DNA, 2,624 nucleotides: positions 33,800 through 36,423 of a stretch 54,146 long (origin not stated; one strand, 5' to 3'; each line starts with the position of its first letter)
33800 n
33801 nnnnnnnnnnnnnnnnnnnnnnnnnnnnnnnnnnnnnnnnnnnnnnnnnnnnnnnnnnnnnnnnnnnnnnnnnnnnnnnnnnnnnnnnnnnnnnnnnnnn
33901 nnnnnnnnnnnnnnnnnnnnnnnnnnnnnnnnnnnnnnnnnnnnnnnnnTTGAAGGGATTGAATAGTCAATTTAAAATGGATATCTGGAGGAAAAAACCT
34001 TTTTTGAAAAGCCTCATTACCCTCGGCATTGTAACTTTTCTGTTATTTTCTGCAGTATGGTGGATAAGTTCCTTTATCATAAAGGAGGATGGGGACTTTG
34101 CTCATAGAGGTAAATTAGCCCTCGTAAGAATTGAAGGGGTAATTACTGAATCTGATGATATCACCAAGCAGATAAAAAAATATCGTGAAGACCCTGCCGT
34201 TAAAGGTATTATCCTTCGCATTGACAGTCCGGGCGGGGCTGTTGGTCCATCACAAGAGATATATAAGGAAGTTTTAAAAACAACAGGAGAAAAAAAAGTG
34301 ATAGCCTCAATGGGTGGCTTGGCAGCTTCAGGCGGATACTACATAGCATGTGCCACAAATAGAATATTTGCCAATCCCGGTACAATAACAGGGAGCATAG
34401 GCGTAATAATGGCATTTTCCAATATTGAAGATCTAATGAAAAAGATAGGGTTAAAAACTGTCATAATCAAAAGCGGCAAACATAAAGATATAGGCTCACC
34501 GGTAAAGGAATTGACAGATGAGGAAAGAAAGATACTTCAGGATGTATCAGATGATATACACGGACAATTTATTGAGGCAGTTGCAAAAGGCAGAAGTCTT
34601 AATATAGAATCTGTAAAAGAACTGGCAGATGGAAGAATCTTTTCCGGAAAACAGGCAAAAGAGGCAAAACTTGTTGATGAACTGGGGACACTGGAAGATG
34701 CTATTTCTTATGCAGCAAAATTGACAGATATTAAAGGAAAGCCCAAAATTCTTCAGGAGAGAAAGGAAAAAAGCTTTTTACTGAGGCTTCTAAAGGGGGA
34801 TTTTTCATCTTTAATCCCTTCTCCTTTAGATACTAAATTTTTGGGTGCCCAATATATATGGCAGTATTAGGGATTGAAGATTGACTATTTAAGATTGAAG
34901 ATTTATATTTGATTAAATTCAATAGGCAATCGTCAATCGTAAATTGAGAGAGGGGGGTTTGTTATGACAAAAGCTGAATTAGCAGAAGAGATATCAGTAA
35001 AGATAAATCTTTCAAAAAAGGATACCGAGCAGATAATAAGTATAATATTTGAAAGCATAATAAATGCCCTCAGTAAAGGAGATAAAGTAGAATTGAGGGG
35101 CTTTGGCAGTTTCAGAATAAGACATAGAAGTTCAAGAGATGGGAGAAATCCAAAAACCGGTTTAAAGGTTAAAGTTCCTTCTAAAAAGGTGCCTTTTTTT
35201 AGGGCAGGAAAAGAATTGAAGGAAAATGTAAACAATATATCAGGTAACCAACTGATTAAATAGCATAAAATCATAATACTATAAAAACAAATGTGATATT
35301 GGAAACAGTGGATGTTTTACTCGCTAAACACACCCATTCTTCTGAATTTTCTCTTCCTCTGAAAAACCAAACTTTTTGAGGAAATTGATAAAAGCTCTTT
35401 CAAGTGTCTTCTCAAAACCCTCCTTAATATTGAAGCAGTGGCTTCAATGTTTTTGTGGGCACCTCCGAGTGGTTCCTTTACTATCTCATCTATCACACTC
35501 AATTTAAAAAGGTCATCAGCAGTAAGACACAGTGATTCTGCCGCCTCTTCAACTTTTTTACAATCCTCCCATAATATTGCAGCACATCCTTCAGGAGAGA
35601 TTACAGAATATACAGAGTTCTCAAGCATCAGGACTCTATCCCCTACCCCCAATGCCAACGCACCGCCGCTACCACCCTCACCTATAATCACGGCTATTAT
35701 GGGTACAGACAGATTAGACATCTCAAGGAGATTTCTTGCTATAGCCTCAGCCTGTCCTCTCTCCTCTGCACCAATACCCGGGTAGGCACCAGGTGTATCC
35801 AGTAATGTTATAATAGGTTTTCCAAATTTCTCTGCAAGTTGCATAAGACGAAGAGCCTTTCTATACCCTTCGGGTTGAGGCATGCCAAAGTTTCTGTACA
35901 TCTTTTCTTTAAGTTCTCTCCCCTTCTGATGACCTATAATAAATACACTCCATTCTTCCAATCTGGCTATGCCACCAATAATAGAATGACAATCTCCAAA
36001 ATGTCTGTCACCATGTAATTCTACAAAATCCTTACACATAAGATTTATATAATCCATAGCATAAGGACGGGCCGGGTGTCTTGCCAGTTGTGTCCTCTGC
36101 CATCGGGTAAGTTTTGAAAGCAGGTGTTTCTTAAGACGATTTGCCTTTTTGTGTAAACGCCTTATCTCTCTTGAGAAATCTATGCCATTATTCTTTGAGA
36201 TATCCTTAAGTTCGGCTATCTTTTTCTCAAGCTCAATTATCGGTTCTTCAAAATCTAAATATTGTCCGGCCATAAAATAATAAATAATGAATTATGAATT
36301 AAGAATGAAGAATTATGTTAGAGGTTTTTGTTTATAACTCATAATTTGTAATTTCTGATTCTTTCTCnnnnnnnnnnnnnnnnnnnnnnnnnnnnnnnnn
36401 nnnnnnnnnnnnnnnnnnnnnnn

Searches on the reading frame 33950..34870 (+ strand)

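Call 48: search_protein_families(library=pfam, proteins=[window:33950-34870:+], max_evalue=0.0001)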
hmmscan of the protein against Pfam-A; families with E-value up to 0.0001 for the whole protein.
window:33950-34870:+ (306 aa): 3 families
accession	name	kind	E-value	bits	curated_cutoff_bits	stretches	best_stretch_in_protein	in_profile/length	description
PF01343.23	Peptidase_S49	-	1.2e-52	178.4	24.9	1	114-261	6-153/154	Peptidase family S49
PF25145.1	NfeD1b_N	-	4.2e-08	33.4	40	1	80-155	27-100/189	NfeD1b, N-terminal domain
PF00574.28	CLP_protease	-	1.1e-05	25.8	20.2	0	69-138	31-98/182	Clp protease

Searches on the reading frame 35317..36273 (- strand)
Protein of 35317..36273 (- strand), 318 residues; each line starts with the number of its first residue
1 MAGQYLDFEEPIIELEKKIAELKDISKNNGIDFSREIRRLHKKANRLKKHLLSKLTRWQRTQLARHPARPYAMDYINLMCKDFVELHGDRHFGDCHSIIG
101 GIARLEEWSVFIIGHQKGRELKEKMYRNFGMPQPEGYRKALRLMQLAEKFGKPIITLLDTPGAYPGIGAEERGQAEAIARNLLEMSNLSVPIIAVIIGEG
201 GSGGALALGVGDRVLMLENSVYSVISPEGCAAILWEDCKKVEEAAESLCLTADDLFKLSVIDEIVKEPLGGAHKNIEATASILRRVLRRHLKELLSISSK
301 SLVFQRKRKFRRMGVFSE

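Call 48: search_protein_families(library=pfam, proteins=[window:35317-36273:-], max_evalue=0.0001)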
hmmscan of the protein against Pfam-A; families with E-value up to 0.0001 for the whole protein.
window:35317-36273:- (318 aa): 2 families
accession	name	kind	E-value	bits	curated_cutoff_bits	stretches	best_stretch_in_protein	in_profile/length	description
PF03255.19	ACCA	-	3.5e-146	486.7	23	1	5-314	1-310/310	Acetyl co-enzyme A carboxylase carboxyltransferase-like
PF01039.27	Carboxyl_trans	-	1.9e-16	60.2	22.3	1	52-245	234-427/493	Carboxyl transferase domain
